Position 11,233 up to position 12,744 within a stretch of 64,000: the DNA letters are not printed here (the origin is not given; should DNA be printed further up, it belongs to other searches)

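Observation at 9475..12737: Compact four-gene operon XRE-HTH / wHTH nuclease-like / bare Hanks kinase / unknown 403-aa protein: candidate undescribed conflict (defence) system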

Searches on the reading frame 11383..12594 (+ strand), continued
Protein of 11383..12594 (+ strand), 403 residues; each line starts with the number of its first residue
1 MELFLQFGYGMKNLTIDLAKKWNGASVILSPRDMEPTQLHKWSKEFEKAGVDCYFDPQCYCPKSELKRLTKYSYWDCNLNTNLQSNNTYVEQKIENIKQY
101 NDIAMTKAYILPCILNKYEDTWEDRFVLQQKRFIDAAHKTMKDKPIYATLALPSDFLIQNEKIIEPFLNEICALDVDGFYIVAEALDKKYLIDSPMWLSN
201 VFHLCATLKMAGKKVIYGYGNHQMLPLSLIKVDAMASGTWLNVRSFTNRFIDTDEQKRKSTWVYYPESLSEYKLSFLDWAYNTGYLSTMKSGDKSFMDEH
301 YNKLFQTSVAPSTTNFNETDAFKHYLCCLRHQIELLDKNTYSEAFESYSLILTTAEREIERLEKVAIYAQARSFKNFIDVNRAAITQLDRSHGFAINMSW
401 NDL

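Call 75: search_protein_representatives(alignment_id=A1)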
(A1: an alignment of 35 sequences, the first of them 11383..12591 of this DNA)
Query: 35 sequences, 402 profile positions. Proteins with E-value up to 0.001 (for the whole library): 815; up to 1e-10: 479; up to 1e-30: 149. The best 150 are listed.
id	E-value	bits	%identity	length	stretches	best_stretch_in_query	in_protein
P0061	2.7e-186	635.9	-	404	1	1-399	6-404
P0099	2.1e-172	590.2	-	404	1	1-402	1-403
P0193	9.4e-160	548.6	-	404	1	1-402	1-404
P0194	6.4e-139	479.9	-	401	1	1-401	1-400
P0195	2.5e-124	431.9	-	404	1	1-402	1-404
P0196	6.2e-121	420.7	-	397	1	1-400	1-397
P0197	4.0e-119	414.7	-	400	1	1-400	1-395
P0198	1.7e-113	396.2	-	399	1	1-401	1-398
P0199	1.6e-108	379.9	-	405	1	1-402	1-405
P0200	1.9e-106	373.0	-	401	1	1-402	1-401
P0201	1.2e-105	370.4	-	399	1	1-402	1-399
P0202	2.2e-105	369.5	-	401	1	1-401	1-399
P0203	2.8e-105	369.2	-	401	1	1-400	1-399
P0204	3.2e-105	369.0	-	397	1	1-399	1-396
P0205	7.5e-105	367.7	-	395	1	1-399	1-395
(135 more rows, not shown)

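Call 78: search_protein_families(library=pfam, proteins=[L073:1075-2322:+, L073:2322-3203:+, L073:3263-4477:+, L073:4743-6128:+, L033:2334-2900:+, L033:4468-5163:+, L033:5556-6308:+, L033:6313-8694:+, L072:2027-6370:+, L053:1054-6066:+], max_evalue=0.001)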
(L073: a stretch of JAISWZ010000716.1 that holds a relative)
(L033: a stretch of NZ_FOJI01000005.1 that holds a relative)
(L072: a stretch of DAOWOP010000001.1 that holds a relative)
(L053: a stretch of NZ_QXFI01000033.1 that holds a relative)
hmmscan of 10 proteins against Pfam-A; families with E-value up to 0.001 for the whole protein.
L073:1075-2322:+ (416 aa): 1 family
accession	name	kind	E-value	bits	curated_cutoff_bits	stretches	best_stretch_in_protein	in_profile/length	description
PF01960.23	ArgJ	-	2e-150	501.1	32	1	27-416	3-377/377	ArgJ family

L073:2322-3203:+ (294 aa): 1 family
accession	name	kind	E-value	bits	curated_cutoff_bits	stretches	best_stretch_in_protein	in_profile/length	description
PF00696.33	AA_kinase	-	6.7e-50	170.4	24.9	1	32-270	2-234/234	Amino acid kinase family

L073:3263-4477:+ (405 aa): 1 family
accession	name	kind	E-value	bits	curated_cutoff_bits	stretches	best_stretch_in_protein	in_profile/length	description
PF00202.27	Aminotran_3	-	1.1e-113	380.4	30.5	1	28-402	6-403/403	Aminotransferase class-III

L073:4743-6128:+ (462 aa): 2 families
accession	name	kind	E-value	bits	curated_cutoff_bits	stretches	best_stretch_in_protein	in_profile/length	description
PF13173.12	AAA_14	-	1.7e-17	64.1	27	1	18-155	5-129/129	AAA domain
PF13401.12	AAA_22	-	0.0006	20.6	27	0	18-112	8-109/130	AAA domain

L033:2334-2900:+ (189 aa): 1 family
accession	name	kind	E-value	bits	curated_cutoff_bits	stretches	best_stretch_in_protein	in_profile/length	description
PF22016.2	DUF6933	-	1.3e-34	119.8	27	1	3-159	2-156/157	Domain of unknown function (DUF6933)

L033:4468-5163:+ (232 aa): 0 families

L033:5556-6308:+ (251 aa): 6 families
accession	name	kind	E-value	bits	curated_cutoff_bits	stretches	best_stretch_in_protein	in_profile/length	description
PF00005.33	ABC_tran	-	4.4e-31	108.7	25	1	24-173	1-136/137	ABC transporter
PF03193.22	RsgA_GTPase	-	4.3e-05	23.8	30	1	16-61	89-133/174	RsgA GTPase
PF13476.12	AAA_23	-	4.5e-05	24.6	27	1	25-55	11-40/201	AAA domain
PF13555.12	AAA_29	-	4.5e-05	23.6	27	1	28-55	16-43/61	P-loop containing region of AAA domain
PF13304.12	AAA_21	-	0.00013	22.6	27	0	36-59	1-24/304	AAA domain, putative AbiEii toxin, Type IV TA system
PF02463.25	SMC_N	-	0.00017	21.5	40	0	31-54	21-44/220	RecF/RecN/SMC N terminal domain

L033:6313-8694:+ (794 aa): 2 families
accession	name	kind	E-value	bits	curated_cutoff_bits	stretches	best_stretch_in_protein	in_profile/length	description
PF02687.27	FtsX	-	1.3e-23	83.8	25.5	2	278-397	2-120/120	FtsX-like permease C-terminal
PF12704.14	MacB_PCD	-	9.1e-06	26.5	27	0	496-633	59-205/207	MacB-like periplasmic core domain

L072:2027-6370:+ (1448 aa): 2 families
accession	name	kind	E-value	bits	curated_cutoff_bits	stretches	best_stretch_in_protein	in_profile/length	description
PF13020.12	NOV_C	-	1.1e-12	48.3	22.1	1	1302-1409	2-89/91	Protein NO VEIN, C-terminal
PF25794.1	SACS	-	2.3e-07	31.3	32.8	1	72-175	12-132/247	Sacsin domain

L053:1054-6066:+ (1671 aa): 3 families
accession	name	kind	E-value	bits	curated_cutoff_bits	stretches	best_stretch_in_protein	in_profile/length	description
PF00271.37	Helicase_C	-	6.2e-08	33.3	23.5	1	1271-1358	26-110/110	Helicase conserved C-terminal domain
PF00270.35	DEAD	-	0.0007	19.8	26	0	833-929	16-109/167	DEAD/DEAH box helicase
PF07669.17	Eco57I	-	0.00072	20.1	25.3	0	139-248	49-165/171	Eco57I restriction-modification methylase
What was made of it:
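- One D homologue pairs with an AAA_14 ATPase instead of B and K (call 78).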

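Call 79: find_homologous_proteins(query=L073:6148-7341:+, max_evalue=0.001)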
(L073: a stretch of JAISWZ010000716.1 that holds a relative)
Query L073:6148-7341:+ (398 aa): 36 proteins with E <= 0.001 among 1042 candidates.
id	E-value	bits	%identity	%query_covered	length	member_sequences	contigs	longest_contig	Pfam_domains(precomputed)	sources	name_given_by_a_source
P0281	2.0e-190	651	90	79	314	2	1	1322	-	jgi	jgi:hypothetical protein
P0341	9.6e-93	329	42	98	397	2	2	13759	-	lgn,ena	-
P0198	2.9e-91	324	41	98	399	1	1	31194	-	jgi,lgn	jgi:uncharacterized membrane protein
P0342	4.2e-91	324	41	98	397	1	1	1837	-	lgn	-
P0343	1.8e-89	318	42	99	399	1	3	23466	-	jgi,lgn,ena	-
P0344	3.4e-85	304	41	99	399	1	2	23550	-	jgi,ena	-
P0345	1.0e-83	299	40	98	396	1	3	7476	-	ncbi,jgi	jgi:hypothetical protein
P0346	5.9e-82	294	40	99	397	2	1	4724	-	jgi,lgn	jgi:hypothetical protein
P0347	1.4e-81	292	38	99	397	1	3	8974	-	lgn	-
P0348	2.2e-81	292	40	99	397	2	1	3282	-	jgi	jgi:hypothetical protein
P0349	3.9e-80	288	40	98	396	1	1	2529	-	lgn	-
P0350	2.5e-79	285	39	98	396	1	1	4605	-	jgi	jgi:hypothetical protein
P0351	7.9e-79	283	39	98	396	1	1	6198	-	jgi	jgi:hypothetical protein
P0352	5.5e-78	280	40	98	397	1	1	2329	-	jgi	jgi:hypothetical protein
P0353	1.1e-76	276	40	98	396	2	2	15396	-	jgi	jgi:hypothetical protein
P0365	9.6e-70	253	36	99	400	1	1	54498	-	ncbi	-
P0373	6.5e-63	231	35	99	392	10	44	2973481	-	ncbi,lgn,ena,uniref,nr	ncbi:hypothetical protein IV488_10870 [Enterococcus faecalis]|uniref:hypothetical protein n=1 Tax=En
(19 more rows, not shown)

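Call 80: find_encoding_contigs(protein=P0373, flank=8000, max_places=3)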
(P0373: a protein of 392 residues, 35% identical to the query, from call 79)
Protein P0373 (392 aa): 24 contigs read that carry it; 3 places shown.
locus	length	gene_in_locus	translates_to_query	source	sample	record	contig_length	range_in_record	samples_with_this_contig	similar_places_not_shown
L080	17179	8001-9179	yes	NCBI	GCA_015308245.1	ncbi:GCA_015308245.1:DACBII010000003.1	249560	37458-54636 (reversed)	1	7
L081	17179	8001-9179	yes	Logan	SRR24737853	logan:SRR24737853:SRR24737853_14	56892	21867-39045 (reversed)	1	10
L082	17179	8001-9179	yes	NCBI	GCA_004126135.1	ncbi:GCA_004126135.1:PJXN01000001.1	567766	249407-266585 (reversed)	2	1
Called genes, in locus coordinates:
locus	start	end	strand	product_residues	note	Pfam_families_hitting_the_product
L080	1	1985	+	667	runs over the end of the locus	-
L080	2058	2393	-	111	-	PF01381:HTH_3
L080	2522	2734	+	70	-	PF01381:HTH_3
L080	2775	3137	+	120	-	PF13240:Zn_Ribbon_1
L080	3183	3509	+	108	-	-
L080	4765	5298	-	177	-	-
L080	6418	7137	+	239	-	-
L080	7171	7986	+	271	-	PF00069:Pkinase, PF07714:PK_Tyr_Ser-Thr, PF03109:ABC1 (weak)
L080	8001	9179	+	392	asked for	-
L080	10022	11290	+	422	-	PF02163:Peptidase_M50, PF00595:PDZ (weak), PF13180:PDZ_2, PF17820:PDZ_6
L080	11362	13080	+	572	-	PF00587:tRNA-synt_2b, PF04073:tRNA_edit, PF03129:HGTP_anticodon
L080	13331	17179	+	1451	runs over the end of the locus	PF14480:DNA_pol3_a_NI, PF11490:DNA_pol3_a_NII, PF01336:tRNA_anti-codon, PF02811:PHP, PF00929:RNase_T, PF07733:DNA_pol3_alpha, PF17657:DNA_pol3_finger, PF14579:HHH_6, +1 more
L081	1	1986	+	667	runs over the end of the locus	-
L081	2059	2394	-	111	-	PF01381:HTH_3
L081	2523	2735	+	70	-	PF01381:HTH_3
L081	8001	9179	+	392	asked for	-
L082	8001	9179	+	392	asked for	-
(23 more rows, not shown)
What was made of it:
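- In Enterococcus faecalis the cassette abuts rseP-proS-polC (call 80), and in L073 D sits beside arginine-biosynthesis genes (call 78). Some loci lie beside housekeeping genes (calls 78, 80).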

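Call 81: find_encoding_contigs(protein=P0198, flank=8000, max_places=2)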
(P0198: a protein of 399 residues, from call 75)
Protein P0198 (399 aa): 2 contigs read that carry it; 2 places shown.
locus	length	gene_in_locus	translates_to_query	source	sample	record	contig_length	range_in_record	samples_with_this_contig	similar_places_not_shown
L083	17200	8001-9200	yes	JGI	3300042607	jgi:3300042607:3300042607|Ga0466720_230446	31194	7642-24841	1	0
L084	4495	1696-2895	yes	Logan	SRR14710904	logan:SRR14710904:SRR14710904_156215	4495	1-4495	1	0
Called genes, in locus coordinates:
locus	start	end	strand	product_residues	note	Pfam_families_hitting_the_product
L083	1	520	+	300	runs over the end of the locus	PF00437:T2SSE, PF20720:nSTAND3 (weak)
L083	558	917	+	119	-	PF04956:TrbC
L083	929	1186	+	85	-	PF05101:VirB3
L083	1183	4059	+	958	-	PF27097:VirB4_TrbE_N, PF03135:CagE_TrbE_VirB (faint), PF12846:AAA_10 (faint), PF19044:P-loop_TraG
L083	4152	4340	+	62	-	-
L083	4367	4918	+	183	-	PF13274:SocA_Panacea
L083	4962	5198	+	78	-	-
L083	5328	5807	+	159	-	-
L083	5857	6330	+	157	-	-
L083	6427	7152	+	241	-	-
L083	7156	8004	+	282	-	PF00069:Pkinase, PF07714:PK_Tyr_Ser-Thr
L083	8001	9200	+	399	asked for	-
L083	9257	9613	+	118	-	-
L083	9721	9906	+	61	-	-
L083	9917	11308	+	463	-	-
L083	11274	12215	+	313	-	PF13091:PLDc_2 (faint)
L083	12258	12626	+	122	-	-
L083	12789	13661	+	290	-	-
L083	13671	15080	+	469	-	PF04610:TrbL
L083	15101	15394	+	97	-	-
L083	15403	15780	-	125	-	-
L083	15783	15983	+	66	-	-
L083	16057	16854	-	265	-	-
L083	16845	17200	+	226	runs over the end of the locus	PF04335:VirB8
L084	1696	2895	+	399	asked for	-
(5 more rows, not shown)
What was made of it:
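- TrbL, VirB8) in L083 (call 81).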

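Call 82: find_encoding_contigs(protein=P0343, flank=8000, max_places=2)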
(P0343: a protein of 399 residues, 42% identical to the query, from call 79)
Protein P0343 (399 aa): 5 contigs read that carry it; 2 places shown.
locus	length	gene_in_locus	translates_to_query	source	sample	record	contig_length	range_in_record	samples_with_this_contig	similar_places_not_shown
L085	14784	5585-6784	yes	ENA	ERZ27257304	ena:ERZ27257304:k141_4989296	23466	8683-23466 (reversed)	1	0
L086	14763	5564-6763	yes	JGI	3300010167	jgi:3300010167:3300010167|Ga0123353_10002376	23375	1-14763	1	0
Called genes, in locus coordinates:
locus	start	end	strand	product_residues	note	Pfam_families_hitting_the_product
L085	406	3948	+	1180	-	PF04851:ResIII, PF00176:SNF2-rel_dom, PF00270:DEAD, PF00271:Helicase_C, PF13020:NOV_C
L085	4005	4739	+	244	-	-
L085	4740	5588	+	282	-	PF00069:Pkinase, PF07714:PK_Tyr_Ser-Thr, PF03109:ABC1 (faint)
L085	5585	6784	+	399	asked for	-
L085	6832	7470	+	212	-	-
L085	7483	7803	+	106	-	PF06634:DUF1156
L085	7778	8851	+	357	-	-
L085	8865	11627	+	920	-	PF06634:DUF1156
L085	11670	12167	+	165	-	-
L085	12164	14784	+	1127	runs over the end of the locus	PF18731:HEPN_Swt1, PF04465:DUF499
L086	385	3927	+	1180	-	PF04851:ResIII, PF00176:SNF2-rel_dom, PF00270:DEAD, PF00271:Helicase_C, PF13020:NOV_C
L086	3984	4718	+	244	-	-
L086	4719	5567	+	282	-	PF00069:Pkinase, PF07714:PK_Tyr_Ser-Thr, PF03109:ABC1 (faint)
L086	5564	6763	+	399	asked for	-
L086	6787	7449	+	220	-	-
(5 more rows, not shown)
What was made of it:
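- SNF2-NOV_C together with DUF1156-DUF499-HEPN (call 82).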

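Call 93: find_encoding_contigs(protein=P0094, flank=8000, max_places=1)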
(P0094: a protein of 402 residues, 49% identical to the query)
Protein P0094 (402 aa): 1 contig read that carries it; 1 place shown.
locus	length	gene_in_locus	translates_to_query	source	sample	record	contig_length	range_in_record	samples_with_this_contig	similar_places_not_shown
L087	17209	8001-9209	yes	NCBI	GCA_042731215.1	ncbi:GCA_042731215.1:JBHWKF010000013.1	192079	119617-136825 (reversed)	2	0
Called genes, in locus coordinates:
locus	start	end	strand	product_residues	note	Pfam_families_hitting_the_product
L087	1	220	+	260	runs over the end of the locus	PF00005:ABC_tran, PF13304:AAA_21 (faint)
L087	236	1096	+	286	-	PF00528:BPD_transp_1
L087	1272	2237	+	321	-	PF09966:DUF2200 (faint), PF22322:DUF6973 (faint)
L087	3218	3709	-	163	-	-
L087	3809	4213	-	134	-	PF02661:Fic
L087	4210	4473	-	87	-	-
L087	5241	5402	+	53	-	-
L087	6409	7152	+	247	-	-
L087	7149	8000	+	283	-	PF00069:Pkinase, PF07714:PK_Tyr_Ser-Thr, PF14531:Kinase-like (weak), PF03109:ABC1 (weak)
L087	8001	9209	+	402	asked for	-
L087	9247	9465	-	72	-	PF13443:HTH_26, PF01381:HTH_3 (weak)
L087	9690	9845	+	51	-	-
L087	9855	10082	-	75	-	PF13443:HTH_26, PF01381:HTH_3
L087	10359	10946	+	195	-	PF08378:NERD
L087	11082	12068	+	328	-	PF28530:DUF8426, PF04471:Mrr_cat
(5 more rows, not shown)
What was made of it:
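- Fic, NERD and Mrr (call 93).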

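Call 94: find_encoding_contigs(protein=P0365, flank=8000, max_places=1)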
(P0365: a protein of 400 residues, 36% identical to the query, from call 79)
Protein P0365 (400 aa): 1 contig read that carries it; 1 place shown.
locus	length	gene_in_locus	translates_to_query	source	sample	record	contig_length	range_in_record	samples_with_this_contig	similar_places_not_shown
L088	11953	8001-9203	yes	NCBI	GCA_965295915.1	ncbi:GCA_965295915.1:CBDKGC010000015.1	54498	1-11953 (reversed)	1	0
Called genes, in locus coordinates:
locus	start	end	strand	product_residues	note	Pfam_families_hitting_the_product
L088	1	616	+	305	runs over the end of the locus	PF02645:DegV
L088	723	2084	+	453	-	PF00072:Response_reg, PF00990:GGDEF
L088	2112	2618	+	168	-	PF02357:NusG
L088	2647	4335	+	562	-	PF09820:AAA-ATPase_like, PF08011:PDDEXK_9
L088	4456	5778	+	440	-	PF13173:AAA_14, PF13635:DUF4143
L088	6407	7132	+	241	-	-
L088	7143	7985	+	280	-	PF00069:Pkinase, PF07714:PK_Tyr_Ser-Thr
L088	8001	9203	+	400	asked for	-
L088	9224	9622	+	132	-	PF18756:Nmad4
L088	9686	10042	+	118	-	PF07411:DUF1508 (faint)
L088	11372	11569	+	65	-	PF16468:DUF5049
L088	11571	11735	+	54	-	-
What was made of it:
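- An Nmad4 nucleotide-modification-associated gene lies 21 nt downstream of D in one locus (call 94).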

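Call 95: find_encoding_contigs(protein=P0045, flank=8000, max_places=1)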
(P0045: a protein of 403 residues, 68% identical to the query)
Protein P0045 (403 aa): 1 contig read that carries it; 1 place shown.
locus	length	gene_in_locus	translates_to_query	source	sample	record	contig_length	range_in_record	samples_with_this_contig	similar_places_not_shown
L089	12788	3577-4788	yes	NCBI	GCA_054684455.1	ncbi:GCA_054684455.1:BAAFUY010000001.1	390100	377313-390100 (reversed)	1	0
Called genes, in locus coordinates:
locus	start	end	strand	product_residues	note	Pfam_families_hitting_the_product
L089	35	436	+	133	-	PF08780:NTase_sub_bind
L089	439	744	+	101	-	PF01909:NTP_transf_2, PF18765:Polbeta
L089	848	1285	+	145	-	-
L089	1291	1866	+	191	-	-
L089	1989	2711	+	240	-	-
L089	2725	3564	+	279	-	PF00069:Pkinase, PF07714:PK_Tyr_Ser-Thr, PF03109:ABC1 (faint)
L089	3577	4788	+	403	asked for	-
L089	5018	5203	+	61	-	-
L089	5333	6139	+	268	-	-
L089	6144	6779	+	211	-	PF02397:Bac_transf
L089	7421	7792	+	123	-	PF00534:Glycos_transf_1, PF13692:Glyco_trans_1_4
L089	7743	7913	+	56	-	-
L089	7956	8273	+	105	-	-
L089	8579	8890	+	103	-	-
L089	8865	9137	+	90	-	-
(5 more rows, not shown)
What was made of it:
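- An MNT-type toxin-antitoxin pair (call 95). Toxin-antitoxin genes lie nearby: Fic, an MNT-type pair, SocA_Panacea (calls 81, 93, 95).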
